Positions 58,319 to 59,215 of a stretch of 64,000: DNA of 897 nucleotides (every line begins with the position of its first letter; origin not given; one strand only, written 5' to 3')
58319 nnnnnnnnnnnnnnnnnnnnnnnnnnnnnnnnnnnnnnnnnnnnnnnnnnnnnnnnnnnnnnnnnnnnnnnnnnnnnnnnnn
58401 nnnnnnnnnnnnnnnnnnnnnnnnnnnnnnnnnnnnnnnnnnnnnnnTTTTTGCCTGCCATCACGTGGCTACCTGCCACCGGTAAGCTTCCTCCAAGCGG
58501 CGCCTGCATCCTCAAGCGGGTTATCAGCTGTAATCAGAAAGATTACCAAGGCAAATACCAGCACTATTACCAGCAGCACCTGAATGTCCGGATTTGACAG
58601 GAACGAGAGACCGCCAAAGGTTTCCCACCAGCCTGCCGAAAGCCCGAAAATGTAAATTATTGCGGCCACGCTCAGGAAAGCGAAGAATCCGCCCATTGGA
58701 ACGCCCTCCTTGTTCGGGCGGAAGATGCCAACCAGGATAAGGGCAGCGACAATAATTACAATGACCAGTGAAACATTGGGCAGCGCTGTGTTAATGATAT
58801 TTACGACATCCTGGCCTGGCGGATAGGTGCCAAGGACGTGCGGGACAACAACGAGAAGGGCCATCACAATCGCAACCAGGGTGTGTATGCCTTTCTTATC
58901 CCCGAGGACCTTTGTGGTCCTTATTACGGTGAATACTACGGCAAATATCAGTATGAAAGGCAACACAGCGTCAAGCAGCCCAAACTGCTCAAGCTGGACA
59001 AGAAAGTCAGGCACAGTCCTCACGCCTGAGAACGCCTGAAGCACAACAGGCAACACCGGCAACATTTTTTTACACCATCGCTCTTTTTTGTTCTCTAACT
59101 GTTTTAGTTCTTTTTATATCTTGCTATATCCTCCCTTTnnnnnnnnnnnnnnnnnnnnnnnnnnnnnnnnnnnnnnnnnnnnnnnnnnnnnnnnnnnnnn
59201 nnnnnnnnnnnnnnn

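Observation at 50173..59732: Type-IV-pilus/archaellum-like secretion locus with an intein-interrupted ATPase, coiled-coil proteins and three tandem paralogous membrane proteins, but no recognizable pilin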

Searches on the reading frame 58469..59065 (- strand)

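Call 4: search_protein_families(library=pfam, proteins=[window:58469-59065:-], max_evalue=0.1)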
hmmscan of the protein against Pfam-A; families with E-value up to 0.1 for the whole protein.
window:58469-59065:- (198 aa): 0 families

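Call 5: search_protein_families(library=ncbifam, proteins=[window:58469-59065:-], max_evalue=0.1)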
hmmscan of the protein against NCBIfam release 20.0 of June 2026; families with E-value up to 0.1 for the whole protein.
window:58469-59065:- (198 aa): 0 families

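Call 31: search_protein_families(library=pfam, proteins=[window:58469-59065:-], max_evalue=10)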
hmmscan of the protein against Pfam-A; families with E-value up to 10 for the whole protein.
window:58469-59065:- (198 aa): 2 families
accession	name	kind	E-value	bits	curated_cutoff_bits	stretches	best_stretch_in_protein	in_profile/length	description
PF18967.5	PycTM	-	3.7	8.5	27.2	1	62-89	20-46/107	Pycsar effector protein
PF10066.14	DUF2304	-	4.8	7.9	25.5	2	99-179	3-83/106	Uncharacterized conserved protein (DUF2304)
